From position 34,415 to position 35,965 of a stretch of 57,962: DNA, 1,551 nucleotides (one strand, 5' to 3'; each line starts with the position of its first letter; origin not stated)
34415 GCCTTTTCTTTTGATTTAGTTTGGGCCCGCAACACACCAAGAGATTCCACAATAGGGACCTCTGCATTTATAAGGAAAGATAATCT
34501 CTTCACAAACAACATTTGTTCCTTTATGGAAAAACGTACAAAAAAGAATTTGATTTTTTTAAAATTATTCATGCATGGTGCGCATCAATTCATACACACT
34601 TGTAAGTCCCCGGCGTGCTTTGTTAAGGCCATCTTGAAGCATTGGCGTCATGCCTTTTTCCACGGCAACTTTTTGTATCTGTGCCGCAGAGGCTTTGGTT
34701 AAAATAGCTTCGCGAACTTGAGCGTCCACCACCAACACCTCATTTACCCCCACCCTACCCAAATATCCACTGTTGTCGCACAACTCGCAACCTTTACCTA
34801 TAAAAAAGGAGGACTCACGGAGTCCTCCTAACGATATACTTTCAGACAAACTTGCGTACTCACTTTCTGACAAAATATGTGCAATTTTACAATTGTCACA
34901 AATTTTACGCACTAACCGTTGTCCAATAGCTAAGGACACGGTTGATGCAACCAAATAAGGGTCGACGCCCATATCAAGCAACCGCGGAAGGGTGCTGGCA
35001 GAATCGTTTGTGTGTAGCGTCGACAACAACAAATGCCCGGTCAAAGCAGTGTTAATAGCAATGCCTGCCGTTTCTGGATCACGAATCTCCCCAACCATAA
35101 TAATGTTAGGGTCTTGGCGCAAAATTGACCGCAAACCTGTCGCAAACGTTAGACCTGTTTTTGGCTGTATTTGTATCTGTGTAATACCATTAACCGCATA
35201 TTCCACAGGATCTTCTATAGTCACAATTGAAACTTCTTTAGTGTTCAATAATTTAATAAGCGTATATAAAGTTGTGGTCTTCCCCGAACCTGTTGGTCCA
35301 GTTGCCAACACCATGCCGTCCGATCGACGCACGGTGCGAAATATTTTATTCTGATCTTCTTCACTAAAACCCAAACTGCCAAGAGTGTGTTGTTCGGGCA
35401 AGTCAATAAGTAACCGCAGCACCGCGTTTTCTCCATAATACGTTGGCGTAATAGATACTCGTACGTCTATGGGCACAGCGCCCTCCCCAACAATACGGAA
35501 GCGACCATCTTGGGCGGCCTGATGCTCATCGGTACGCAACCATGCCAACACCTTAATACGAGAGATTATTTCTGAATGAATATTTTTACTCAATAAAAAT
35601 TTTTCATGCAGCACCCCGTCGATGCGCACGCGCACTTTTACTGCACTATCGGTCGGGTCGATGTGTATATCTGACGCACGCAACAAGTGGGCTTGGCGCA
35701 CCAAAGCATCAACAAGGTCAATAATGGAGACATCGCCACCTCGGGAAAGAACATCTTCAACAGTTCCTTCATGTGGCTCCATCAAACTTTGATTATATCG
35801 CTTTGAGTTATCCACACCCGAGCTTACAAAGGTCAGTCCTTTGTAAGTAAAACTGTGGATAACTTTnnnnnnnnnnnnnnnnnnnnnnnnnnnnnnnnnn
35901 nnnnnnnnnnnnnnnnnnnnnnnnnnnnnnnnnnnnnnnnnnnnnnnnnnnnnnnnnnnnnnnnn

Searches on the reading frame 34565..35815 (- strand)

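Call 9: search_protein_families(library=pfam, proteins=[window:34565-35815:-])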
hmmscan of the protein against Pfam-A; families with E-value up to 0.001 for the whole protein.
window:34565-35815:- (416 aa): 5 families
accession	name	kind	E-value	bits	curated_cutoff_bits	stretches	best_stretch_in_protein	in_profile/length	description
PF00437.27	T2SSE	-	4.9e-112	374.7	24.9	1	28-412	5-370/370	Type II/IV secretion system protein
PF13401.12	AAA_22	-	0.0001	23.1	27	1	164-205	3-44/130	AAA domain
PF13604.12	AAA_30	-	0.00034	20.9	27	1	153-198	4-50/191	AAA domain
PF25199.1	nSTAND_NTPase5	-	0.00068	19.9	34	0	163-204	38-80/145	Novel STAND NTPase 5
PF13555.12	AAA_29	-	0.0007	19.7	27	0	165-191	21-47/61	P-loop containing region of AAA domain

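Call 13: search_protein_families(library=ncbifam, proteins=[window:34565-35815:-], max_evalue=0.01)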
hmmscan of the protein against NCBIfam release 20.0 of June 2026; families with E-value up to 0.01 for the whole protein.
window:34565-35815:- (416 aa): 21 families
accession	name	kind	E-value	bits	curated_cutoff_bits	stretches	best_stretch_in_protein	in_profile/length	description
TIGR02533.1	type_II_gspE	equivalog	6.5e-142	473.6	630.25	1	12-413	90-485/486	type II secretion system ATPase GspE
TIGR02538.1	type_IV_pilB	equivalog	5e-134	448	675.65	1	19-414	169-562/564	type IV-A pilus assembly ATPase PilB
NF007755.0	PRK10436.1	equivalog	1.9e-117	392.8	617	1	20-413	74-458/465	type II secretion system protein GspE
NF053534.1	T4PilAsmATPsTfpB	equivalog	3.6e-115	385.6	850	1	28-413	198-581/584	type IV pilus assembly ATPase TfpB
NF041000.1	ATPase_ComGA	equivalog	8.6e-71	238.1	300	1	37-303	2-266/267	competence type IV pilus ATPase ComGA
TIGR01420.1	pilT_fam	subfamily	3.2e-47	161.4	319.1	1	36-282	3-242/343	PilT/PilU family type 4a pilus ATPase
TIGR02525.1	plasmid_TraJ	equivalog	3e-25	89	368.3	1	157-282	140-272/372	plasmid transfer ATPase TraJ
TIGR02524.1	dot_icm_DotB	equivalog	8.3e-23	81.2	463.3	1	35-282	6-259/358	Dot/Icm type IV secretion system ATPase DotB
NF058587.1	archaellum_moto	equivalog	7.2e-15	54.7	550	1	169-285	278-399/527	archaellum flagellar ATPase motor FlaI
TIGR02782.1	TrbB_P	equivalog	1.9e-13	50.4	304.55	1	155-281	125-254/303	P-type conjugative transfer ATPase TrbB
TIGR03819.1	heli_sec_ATPase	hypoth_equivalog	3.9e-13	49.3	373.15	1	85-284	101-302/340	TadA family conjugal transfer-associated ATPase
TIGR02788.1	VirB11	equivalog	4.2e-12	45.7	249.95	1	158-285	136-268/308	P-type DNA transfer ATPase VirB11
NF010469.0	PRK13894.1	subfamily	4.8e-12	45.8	508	1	153-279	136-264/320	conjugal transfer ATPase TrbB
NF010407.0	PRK13833.1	subfamily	1.9e-10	40.7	499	1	153-281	131-261/323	conjugal transfer protein TrbB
NF010425.0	PRK13851.1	equivalog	1.7e-08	33.8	461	1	154-280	150-281/344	type IV secretion system protein VirB11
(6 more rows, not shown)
